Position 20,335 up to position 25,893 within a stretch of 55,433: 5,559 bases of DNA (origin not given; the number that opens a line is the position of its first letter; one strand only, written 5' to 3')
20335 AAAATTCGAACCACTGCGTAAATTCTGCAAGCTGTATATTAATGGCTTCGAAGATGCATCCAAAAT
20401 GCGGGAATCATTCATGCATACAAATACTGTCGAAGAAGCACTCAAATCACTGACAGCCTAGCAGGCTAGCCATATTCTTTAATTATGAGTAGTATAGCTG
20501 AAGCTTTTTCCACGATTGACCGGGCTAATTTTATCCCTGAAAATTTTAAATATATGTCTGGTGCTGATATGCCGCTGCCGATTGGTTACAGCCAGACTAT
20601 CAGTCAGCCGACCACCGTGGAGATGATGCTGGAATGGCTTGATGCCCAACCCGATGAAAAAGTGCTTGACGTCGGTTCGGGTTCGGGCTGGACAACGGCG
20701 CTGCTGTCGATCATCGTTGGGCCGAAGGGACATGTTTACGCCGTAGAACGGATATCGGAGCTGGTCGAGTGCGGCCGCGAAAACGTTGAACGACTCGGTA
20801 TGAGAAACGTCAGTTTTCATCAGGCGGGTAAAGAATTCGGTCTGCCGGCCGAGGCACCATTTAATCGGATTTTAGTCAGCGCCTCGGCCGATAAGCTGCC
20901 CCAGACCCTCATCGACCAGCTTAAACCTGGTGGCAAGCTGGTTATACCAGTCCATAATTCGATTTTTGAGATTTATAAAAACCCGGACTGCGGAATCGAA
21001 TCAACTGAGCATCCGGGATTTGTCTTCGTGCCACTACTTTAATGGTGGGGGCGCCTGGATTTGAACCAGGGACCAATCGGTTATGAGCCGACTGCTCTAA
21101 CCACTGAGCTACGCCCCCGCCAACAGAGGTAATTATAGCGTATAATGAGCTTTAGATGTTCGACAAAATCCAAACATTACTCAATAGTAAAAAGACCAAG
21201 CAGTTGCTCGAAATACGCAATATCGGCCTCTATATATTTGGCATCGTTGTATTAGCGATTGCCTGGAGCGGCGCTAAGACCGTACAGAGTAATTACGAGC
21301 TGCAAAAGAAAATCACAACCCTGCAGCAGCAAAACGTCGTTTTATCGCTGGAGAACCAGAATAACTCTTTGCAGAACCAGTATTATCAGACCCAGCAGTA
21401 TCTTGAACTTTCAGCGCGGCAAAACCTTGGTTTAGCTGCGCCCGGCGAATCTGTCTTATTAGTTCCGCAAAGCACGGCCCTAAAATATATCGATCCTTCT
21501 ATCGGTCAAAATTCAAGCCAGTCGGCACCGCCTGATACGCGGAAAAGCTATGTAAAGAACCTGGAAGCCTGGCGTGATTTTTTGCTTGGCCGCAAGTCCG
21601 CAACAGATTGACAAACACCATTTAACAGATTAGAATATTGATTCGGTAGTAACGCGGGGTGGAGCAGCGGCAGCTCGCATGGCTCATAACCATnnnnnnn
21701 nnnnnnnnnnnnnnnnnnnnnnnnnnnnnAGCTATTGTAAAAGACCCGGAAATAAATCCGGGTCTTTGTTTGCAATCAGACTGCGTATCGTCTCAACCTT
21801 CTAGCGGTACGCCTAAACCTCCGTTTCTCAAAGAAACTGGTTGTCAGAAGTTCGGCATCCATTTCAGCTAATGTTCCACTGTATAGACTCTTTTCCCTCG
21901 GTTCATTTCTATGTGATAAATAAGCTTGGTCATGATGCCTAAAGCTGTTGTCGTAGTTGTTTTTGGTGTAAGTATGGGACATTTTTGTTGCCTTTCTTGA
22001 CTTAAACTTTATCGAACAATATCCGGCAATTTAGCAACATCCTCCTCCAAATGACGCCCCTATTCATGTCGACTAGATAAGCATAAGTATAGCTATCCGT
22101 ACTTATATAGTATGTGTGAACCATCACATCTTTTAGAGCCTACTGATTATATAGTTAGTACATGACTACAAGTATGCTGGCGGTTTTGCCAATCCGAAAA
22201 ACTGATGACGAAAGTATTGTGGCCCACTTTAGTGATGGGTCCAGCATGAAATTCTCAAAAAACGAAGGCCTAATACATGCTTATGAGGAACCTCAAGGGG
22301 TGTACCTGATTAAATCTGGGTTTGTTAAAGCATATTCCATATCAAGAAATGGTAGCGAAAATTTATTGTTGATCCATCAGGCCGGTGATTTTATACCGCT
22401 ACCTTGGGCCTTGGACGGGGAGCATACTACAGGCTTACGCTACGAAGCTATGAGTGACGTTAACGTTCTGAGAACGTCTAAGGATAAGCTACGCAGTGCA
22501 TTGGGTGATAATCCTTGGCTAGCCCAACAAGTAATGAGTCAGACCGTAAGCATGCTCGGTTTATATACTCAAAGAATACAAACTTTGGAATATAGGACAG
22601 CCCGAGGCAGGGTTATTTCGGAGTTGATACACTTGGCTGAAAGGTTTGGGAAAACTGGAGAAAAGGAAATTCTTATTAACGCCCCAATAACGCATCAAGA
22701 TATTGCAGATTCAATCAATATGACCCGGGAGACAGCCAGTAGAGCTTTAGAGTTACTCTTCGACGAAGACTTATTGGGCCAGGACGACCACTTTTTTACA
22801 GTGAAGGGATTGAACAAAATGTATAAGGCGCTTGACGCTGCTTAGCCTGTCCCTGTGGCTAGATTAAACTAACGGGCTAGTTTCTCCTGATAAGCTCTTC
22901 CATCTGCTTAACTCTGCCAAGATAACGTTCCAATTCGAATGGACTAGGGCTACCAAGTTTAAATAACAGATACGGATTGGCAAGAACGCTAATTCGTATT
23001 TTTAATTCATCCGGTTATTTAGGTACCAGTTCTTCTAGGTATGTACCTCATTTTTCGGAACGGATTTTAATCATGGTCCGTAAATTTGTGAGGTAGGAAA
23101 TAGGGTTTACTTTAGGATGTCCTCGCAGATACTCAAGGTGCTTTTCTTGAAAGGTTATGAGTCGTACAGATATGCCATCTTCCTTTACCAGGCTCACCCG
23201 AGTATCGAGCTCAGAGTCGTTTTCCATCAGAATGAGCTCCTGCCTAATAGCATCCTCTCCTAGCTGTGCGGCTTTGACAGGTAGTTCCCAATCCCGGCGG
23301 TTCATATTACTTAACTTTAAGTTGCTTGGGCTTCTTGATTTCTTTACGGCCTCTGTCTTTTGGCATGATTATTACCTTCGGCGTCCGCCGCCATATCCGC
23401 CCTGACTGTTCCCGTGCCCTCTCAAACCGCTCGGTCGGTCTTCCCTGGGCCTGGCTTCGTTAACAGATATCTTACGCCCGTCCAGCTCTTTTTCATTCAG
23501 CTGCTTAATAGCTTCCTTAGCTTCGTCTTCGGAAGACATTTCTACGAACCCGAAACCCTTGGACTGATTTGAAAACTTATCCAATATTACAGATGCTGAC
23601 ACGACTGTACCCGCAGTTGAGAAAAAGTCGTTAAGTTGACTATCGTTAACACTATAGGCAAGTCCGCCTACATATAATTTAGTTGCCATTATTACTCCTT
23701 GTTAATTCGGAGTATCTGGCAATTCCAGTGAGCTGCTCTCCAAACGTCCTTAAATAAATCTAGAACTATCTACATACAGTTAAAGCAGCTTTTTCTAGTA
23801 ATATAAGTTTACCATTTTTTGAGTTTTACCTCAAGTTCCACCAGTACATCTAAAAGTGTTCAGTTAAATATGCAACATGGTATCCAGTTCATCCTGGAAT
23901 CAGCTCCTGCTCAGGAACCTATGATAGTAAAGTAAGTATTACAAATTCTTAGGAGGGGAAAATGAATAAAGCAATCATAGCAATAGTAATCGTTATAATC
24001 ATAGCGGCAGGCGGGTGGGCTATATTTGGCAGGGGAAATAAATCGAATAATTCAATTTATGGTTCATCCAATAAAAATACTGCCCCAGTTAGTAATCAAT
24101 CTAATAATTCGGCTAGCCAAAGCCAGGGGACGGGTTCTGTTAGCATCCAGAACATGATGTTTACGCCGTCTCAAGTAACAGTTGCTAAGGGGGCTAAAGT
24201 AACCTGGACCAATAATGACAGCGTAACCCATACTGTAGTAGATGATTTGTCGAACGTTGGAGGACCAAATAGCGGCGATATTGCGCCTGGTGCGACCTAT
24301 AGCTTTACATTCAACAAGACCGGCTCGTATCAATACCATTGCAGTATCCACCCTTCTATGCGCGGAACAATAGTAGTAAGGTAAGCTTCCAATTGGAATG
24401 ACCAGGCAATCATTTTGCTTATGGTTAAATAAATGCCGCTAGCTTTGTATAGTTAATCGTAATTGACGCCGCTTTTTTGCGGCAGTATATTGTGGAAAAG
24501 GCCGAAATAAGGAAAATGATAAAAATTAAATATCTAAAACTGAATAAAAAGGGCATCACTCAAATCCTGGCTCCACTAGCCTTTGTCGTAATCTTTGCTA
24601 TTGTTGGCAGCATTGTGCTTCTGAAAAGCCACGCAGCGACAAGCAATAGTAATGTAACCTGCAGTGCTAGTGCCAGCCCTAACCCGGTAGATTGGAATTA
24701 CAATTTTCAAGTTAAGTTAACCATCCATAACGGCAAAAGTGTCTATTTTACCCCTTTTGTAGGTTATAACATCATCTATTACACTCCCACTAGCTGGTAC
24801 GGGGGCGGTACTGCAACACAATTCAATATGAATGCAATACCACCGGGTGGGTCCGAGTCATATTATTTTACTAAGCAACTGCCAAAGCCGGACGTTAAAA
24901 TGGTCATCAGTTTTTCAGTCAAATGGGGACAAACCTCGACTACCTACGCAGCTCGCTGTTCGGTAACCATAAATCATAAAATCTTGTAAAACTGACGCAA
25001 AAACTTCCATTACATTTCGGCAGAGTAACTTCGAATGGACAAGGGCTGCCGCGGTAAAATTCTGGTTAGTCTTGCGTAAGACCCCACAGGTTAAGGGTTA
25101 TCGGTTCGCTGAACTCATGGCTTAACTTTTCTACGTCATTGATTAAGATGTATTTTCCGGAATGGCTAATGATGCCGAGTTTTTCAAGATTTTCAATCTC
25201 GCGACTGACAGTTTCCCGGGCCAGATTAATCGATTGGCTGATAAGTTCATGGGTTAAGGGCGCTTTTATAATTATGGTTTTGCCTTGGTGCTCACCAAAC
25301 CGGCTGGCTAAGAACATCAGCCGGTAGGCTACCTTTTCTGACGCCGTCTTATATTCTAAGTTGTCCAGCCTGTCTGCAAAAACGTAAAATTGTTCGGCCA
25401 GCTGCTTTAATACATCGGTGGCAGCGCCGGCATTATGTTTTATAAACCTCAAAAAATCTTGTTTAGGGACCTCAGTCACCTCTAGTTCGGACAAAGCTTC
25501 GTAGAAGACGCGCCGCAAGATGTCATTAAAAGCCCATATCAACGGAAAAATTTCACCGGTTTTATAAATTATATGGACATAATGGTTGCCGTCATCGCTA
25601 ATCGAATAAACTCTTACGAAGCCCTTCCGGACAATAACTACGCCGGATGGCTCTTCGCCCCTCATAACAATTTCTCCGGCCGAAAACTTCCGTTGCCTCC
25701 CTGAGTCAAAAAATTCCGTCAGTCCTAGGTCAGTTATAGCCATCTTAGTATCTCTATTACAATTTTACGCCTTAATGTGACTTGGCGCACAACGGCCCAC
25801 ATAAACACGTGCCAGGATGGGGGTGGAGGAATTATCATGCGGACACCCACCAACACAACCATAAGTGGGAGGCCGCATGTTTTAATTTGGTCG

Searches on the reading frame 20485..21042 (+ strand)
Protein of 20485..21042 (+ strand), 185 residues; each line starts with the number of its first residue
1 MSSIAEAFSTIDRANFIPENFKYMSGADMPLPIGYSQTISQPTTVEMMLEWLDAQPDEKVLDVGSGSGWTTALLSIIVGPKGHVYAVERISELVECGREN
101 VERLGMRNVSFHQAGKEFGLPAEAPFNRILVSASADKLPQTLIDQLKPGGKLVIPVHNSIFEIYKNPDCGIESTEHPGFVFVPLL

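Call 54: search_protein_families(library=pfam, proteins=[window:20485-21042:+])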
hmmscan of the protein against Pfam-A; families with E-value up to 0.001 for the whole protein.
window:20485-21042:+ (185 aa): 10 families
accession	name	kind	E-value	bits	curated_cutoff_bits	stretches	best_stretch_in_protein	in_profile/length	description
PF01135.25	PCMT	-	3.7e-54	184.1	20.3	1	3-184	20-205/210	Protein-L-isoaspartate(D-aspartate) O-methyltransferase (PCMT)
PF13847.12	Methyltransf_31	-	9.7e-11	42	27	1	56-158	3-113/145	Methyltransferase domain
PF01189.24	Methyltr_RsmB-F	-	1e-07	32.3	27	1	51-133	3-87/199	16S rRNA methyltransferase RsmB/F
PF13649.12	Methyltransf_25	-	7.1e-07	30.3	27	1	60-150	1-97/97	Methyltransferase domain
PF01269.23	Fibrillarin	-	1.1e-05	25.1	27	1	49-92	64-107/227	Fibrillarin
PF01209.24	Ubie_methyltran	-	2.9e-05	24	20.1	1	55-153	46-150/233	ubiE/COQ5 methyltransferase family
PF05175.20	MTS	-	0.00012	22.2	23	1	46-114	21-88/170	Methyltransferase small domain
PF13679.12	Methyltransf_32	-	0.00024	21.5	27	1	46-115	14-88/143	Methyltransferase domain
PF06325.19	PrmA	-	0.00047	20.2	22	1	43-152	147-256/296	Ribosomal protein L11 methyltransferase (PrmA)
PF08704.16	GCD14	-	0.00079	19.6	26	0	45-108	29-92/247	tRNA methyltransferase complex GCD14 subunit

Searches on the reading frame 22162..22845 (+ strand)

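Call 10: search_protein_families(library=pfam, proteins=[window:22162-22845:+])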
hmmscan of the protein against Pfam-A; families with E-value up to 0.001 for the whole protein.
window:22162-22845:+ (227 aa): 4 families
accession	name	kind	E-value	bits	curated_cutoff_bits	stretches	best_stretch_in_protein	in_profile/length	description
PF00027.35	cNMP_binding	-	2.6e-11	43.8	27.5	1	30-114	3-86/89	Cyclic nucleotide-binding domain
PF13545.12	HTH_Crp_2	-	7.8e-10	39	27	1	150-207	2-55/70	Crp-like helix-turn-helix domain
PF00325.26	Crp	-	0.00015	21.9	21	1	176-196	3-23/32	Bacterial regulatory proteins, crp family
PF25213.1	HVO_A0261_N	-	0.00047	20.4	35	0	171-213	20-62/86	HVO_A0261 N-terminal domain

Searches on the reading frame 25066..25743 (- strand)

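Call 10: search_protein_families(library=pfam, proteins=[window:25066-25743:-])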
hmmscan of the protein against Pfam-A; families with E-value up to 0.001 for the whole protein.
window:25066-25743:- (225 aa): 2 families
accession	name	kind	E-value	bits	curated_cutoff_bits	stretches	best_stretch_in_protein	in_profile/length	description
PF13545.12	HTH_Crp_2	-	7.7e-14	51.8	27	1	136-208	1-68/70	Crp-like helix-turn-helix domain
PF00027.35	cNMP_binding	-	4.9e-13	49.3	27.5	1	18-104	2-89/89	Cyclic nucleotide-binding domain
